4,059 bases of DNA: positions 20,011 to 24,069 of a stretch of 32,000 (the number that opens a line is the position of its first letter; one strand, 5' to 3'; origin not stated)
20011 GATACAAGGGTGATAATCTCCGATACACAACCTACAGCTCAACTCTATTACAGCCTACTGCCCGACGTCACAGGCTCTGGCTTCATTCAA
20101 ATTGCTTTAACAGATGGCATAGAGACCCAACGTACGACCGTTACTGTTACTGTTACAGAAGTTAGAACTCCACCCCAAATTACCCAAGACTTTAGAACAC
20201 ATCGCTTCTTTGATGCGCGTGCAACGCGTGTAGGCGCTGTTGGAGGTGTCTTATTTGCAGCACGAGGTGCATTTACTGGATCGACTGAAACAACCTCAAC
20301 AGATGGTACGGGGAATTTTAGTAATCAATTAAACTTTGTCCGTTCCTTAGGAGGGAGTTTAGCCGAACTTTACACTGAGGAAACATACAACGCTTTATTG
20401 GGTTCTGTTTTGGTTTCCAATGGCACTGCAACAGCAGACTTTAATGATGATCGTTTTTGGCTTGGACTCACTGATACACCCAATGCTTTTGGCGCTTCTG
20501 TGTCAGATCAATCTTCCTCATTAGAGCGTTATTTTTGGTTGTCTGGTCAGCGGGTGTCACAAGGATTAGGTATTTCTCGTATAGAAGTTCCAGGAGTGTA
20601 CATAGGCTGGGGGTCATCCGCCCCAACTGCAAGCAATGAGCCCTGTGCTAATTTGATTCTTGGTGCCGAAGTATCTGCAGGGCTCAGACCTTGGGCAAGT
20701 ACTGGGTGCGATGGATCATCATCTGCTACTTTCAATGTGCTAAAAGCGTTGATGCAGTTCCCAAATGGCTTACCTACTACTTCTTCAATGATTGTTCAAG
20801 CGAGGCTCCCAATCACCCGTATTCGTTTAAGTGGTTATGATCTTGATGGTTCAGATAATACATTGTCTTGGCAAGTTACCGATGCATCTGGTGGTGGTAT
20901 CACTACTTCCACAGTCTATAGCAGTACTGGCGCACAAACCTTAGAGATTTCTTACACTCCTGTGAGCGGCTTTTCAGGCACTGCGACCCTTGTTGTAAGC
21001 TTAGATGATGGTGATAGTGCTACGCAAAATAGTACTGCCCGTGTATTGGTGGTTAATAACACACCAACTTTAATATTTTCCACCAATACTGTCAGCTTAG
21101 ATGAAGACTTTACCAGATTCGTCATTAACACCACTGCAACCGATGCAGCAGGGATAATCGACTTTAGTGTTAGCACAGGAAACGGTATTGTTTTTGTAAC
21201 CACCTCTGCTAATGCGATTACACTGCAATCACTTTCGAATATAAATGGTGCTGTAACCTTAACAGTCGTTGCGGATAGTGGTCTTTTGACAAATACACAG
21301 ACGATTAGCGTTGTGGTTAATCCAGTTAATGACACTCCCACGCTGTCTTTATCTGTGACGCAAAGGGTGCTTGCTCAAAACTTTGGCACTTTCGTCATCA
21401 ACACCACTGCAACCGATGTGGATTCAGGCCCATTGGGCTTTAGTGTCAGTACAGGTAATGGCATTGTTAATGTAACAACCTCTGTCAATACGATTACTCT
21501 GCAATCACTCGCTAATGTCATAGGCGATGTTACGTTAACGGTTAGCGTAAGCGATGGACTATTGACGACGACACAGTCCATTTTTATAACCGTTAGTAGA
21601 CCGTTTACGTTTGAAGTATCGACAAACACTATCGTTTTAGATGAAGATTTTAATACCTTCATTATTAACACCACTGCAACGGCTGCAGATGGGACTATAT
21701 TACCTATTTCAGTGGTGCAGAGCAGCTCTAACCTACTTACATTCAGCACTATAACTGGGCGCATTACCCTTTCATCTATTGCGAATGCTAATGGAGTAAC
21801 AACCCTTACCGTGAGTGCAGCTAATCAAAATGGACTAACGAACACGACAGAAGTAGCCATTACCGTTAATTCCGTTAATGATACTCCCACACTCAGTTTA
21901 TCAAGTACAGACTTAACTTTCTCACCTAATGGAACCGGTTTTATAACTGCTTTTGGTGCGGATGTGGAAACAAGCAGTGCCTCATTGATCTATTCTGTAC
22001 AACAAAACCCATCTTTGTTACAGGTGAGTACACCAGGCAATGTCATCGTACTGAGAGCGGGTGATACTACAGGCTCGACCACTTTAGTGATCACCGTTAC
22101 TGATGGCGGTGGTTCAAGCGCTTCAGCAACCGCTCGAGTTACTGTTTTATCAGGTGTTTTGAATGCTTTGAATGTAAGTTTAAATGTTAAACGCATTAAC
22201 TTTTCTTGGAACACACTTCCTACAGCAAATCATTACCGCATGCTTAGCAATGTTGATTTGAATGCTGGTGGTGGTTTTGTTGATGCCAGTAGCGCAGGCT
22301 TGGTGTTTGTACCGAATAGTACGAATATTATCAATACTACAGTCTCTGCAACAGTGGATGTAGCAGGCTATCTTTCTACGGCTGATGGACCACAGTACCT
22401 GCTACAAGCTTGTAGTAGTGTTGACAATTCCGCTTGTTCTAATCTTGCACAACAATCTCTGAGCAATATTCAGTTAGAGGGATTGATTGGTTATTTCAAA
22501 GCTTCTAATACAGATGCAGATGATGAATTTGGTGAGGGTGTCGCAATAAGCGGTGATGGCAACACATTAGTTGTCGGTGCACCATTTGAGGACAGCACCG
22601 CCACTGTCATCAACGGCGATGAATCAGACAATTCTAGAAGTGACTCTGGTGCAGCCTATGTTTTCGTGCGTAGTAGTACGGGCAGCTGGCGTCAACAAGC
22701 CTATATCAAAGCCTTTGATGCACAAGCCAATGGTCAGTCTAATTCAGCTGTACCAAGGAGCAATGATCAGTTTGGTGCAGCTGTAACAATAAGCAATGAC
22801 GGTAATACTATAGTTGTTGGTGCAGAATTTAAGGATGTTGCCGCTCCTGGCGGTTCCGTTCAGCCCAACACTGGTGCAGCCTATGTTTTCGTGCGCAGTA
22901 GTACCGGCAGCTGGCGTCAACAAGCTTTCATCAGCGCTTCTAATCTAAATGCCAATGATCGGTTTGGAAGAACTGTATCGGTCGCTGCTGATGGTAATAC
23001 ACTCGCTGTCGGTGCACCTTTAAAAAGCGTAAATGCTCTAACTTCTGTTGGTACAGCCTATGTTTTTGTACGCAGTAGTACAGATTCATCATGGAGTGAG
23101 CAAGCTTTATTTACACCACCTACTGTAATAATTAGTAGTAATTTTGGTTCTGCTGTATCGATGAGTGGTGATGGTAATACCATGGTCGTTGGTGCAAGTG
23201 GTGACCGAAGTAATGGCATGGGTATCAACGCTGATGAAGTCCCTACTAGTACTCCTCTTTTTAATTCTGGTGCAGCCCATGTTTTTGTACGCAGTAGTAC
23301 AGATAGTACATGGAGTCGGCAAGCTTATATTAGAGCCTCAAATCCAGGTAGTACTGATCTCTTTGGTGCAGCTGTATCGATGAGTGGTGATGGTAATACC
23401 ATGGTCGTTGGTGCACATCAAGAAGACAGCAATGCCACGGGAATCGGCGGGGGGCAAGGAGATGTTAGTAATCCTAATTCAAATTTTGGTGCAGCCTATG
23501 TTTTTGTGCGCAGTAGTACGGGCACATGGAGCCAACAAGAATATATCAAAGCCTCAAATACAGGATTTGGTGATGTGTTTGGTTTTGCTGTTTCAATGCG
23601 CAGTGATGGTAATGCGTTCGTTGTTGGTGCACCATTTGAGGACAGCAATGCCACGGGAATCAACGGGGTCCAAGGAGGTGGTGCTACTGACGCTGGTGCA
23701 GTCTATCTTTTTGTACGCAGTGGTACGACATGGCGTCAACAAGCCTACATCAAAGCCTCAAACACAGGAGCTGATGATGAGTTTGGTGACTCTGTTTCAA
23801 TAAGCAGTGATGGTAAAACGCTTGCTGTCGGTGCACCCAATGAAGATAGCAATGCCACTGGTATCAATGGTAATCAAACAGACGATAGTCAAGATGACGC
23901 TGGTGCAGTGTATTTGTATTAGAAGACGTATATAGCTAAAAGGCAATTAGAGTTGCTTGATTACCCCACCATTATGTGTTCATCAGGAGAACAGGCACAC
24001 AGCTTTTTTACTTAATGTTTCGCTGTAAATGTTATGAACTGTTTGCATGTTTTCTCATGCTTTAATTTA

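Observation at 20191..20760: C-type-lectin-like domain spliced into the cadherin-like stalk of three paralogs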

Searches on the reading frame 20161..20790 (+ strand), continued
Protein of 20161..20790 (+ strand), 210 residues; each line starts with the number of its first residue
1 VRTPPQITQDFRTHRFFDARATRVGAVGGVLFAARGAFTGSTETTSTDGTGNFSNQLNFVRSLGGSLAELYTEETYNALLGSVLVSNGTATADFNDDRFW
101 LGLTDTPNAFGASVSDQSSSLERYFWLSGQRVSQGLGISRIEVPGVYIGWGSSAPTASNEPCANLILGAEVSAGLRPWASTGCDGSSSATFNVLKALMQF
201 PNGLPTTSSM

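Call 72: search_protein_families(library=phrogs, alignment_id=A2, max_evalue=10)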
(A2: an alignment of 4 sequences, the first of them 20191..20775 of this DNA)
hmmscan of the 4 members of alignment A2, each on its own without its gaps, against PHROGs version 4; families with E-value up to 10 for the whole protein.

A. member 1, window:20191-20775:+ (195 aa): 1 family
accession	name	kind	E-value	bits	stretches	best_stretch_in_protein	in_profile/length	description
phrog_32160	-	unknown function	0.19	12.6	1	29-68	62-99/216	-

B. families by the number of members that match (of 4 scanned): 2 families
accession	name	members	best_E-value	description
phrog_32160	-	2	0.19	-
phrog_19325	-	1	0.28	-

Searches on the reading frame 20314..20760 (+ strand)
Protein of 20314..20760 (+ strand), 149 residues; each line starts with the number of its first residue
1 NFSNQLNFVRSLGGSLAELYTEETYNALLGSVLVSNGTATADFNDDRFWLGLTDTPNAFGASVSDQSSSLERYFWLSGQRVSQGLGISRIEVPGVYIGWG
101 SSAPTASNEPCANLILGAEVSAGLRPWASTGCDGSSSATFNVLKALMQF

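Call 73: search_protein_families(library=pfam, proteins=[window:20314-20760:+], max_evalue=10)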
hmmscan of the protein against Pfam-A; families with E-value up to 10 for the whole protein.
seq(149 aa): 1 family
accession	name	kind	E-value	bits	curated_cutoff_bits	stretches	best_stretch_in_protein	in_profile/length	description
PF00059.27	Lectin_C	-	0.013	16.7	22.6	1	10-133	13-98/107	Lectin C-type domain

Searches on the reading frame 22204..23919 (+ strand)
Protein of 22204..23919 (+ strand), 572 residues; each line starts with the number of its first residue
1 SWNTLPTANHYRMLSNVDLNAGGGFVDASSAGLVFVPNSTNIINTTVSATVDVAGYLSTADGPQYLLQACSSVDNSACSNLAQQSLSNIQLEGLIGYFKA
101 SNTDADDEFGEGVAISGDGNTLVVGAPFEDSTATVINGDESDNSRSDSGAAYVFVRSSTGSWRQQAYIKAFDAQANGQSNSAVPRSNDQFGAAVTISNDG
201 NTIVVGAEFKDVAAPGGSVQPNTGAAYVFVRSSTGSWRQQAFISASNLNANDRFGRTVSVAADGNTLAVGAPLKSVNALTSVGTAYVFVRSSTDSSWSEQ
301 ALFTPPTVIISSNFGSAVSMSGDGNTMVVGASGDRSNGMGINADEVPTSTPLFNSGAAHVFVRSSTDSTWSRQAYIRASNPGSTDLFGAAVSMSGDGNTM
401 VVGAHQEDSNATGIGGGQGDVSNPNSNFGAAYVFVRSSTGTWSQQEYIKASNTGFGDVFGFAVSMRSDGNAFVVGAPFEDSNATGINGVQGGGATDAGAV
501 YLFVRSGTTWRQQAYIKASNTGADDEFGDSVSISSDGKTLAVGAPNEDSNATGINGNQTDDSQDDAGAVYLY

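Call 45: find_related_loci(query=window:22204-23919:+, collection=genome_contigs, flank=10000)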
Query window:22204-23919:+ (572 aa) in genome_contigs; peptide patterns used: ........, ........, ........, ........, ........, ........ (x = any residue, [..] = any of these).
104 stretches matched a pattern; 70 encode a relative of the query (tblastn E <= 1e-3); 69 distinct loci.
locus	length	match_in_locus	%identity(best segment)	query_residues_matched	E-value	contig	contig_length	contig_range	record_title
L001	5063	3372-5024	47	1-572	1e-127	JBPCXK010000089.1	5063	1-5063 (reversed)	MAG: Gammaproteobacteria bacterium isolate MAG_seacave_114 S1Ck127_9349948, whole genome shotgun sequence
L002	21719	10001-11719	45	1-572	1e-125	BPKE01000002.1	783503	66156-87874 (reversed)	MAG: Gammaproteobacteria bacterium KatS3mg121 DNA, contig_17190, whole genome shotgun sequence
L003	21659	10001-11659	45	1-572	2e-123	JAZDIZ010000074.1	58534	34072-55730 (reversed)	MAG: Pseudomonadota bacterium isolate MEGAHIT-group-0.441 k141_2494029, whole genome shotgun sequence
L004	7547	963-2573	47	1-572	5e-123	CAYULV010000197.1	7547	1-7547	MAG TPA_asm: uncultured Granulosicoccaceae bacterium isolate binchicken_co366_68 genome assembly, contig: NODE_8137_leng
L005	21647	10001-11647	44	2-572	1e-119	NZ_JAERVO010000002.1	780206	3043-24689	Marinobacter mangrovi strain CHFG3-1-5 NODE_2_length_780206_cov_68.179369, whole genome shotgun sequence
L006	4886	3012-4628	43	2-572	1e-118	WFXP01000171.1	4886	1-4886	MAG: Gammaproteobacteria bacterium isolate S141_57 k151_99688, whole genome shotgun sequence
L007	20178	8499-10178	42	2-572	3e-116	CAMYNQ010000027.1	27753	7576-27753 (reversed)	MAG: uncultured Chromatiaceae bacterium isolate FO_M_Gamma_043.1 genome assembly, contig: NODE_714_length_27753_cov_7.53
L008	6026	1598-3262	43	1-572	4e-113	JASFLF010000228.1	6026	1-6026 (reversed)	MAG: Gammaproteobacteria bacterium isolate D0817M02metaG_sub_Bin_279 D0817M02metaG_FD_scaffold_3397_c2, whole genome sho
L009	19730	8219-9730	45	82-572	2e-112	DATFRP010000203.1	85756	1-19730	MAG TPA_asm: Vicinamibacterales bacterium isolate SMAG_U9361 k141_3469350, whole genome shotgun sequence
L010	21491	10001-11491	46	95-572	7e-113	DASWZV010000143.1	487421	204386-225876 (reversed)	MAG TPA_asm: Vicinamibacterales bacterium isolate SMAG_U3748 k141_1350422, whole genome shotgun sequence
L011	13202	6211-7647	46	97-572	5e-112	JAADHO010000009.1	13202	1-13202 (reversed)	MAG: Deltaproteobacteria bacterium isolate M_MetaBat.197 contig-127_7687, whole genome shotgun sequence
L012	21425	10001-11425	48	97-572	9e-114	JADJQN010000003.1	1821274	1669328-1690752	MAG: Sandaracinaceae bacterium isolate Fred_18-Q3-R57-64_MAXAC.276 tig00001056-10-18270440, whole genome shotgun sequenc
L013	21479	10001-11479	45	95-572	4e-111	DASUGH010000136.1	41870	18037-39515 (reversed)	MAG TPA_asm: Vicinamibacterales bacterium isolate SMAG_U1400 k141_1205159, whole genome shotgun sequence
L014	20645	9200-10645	45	88-572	1e-107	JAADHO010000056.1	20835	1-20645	MAG: Deltaproteobacteria bacterium isolate M_MetaBat.197 contig-127_4662, whole genome shotgun sequence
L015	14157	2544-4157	41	1-572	2e-107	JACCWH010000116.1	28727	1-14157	MAG: Trueperaceae bacterium isolate MGR_bin147 SD2897-2912_k127_8969937, whole genome shotgun sequence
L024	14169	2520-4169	42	1-572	2e-118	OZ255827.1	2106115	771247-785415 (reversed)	MAG: Gammaproteobacteria bacterium isolate a1a48b64-ce29-4d14-9810-62998cc33347 genome assembly, chromosome: 1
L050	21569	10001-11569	37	1-572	3e-70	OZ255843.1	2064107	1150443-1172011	MAG: Gammaproteobacteria bacterium isolate cedd11a5-eaec-4cc7-96b9-60b2383fdb61 genome assembly, chromosome: 1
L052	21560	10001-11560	38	1-572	1e-68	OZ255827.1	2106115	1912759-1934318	MAG: Gammaproteobacteria bacterium isolate a1a48b64-ce29-4d14-9810-62998cc33347 genome assembly, chromosome: 1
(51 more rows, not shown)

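Call 77: search_protein_families(library=pfam, proteins=[L052:2-11581:+, L007:5280-10178:+, L024:3-4169:+, L003:8477-11653:+, L050:8573-11599:+], max_evalue=0.001)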
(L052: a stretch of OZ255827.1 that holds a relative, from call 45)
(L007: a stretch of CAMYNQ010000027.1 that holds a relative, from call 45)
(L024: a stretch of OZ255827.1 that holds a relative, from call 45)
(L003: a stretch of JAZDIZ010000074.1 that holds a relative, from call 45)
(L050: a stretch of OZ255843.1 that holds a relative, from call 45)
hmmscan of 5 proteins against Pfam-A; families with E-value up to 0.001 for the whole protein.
L052:2-11581:+ (3860 aa): 3 families
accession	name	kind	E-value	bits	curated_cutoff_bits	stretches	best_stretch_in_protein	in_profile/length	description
PF17963.7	Big_9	-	3.3e-72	239.9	23.6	3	1574-1662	1-88/89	Bacterial Ig domain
PF14312.12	FG-GAP_2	-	1.1e-11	45.2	23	2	3489-3530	1-40/49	FG-GAP repeat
PF17803.7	Cadherin_4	-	2e-06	28.7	25.1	1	1564-1625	1-64/71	Bacterial cadherin-like domain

L007:5280-10178:+ (1633 aa): 9 families
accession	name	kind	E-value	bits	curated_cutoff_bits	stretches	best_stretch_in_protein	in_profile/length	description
PF00028.23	Cadherin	-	2.6e-67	223.7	28.8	10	50-136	3-90/93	Cadherin domain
PF14312.12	FG-GAP_2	-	1.6e-52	175.9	23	7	1433-1492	1-49/49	FG-GAP repeat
PF17803.7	Cadherin_4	-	1.7e-33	115.4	25.1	3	437-501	2-67/71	Bacterial cadherin-like domain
PF17963.7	Big_9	-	3.5e-22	79.5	23.6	1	447-542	2-88/89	Bacterial Ig domain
PF18981.6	InlK_D3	-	4.4e-17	62.4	25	0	610-647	37-74/75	Internalin K domain (D3/D4)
PF19410.4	DUF5980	-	2.6e-08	34.6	27.1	0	804-850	49-93/97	Family of unknown function (DUF5980)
PF24638.1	KH_DEAH11_1st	-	4.6e-08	33.6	27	0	709-742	24-56/65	DEAH11 eukaryotic type KH-domain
PF16699.10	CSTF1_dimer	-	0.00014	21.9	26.6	0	327-348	20-41/57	Cleavage stimulation factor subunit 1, dimerisation domain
PF17656.6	ChapFlgA_N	-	0.00086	20.1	27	0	610-642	41-75/77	FlgA N-terminal domain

L024:3-4169:+ (1389 aa): 1 family
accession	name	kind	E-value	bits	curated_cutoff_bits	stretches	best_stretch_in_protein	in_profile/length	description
PF14312.12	FG-GAP_2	-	6.6e-55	183.5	23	7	1136-1197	1-49/49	FG-GAP repeat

L003:8477-11653:+ (1059 aa): 5 families
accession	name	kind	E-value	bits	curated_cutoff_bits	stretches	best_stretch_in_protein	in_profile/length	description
PF17957.7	Big_7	-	2.3e-52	175.9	24.1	3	210-277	3-68/70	Bacterial Ig domain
PF14312.12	FG-GAP_2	-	2.5e-50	168.9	23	5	790-852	1-49/49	FG-GAP repeat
PF02044.22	Bombesin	-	9.9e-07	28.8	18.1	0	344-351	4-11/14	Bombesin-like peptide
PF16355.11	DUF4982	-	2.1e-06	28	23.9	0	332-386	10-60/61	Domain of unknown function (DUF4982)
PF19077.6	Big_13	-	5.1e-05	24.1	27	0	451-482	62-97/102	Bacterial Ig-like domain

L050:8573-11599:+ (1009 aa): 1 family
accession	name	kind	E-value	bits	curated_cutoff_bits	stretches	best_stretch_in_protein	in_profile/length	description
PF14312.12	FG-GAP_2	-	1e-18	67.6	23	2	790-852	1-49/49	FG-GAP repeat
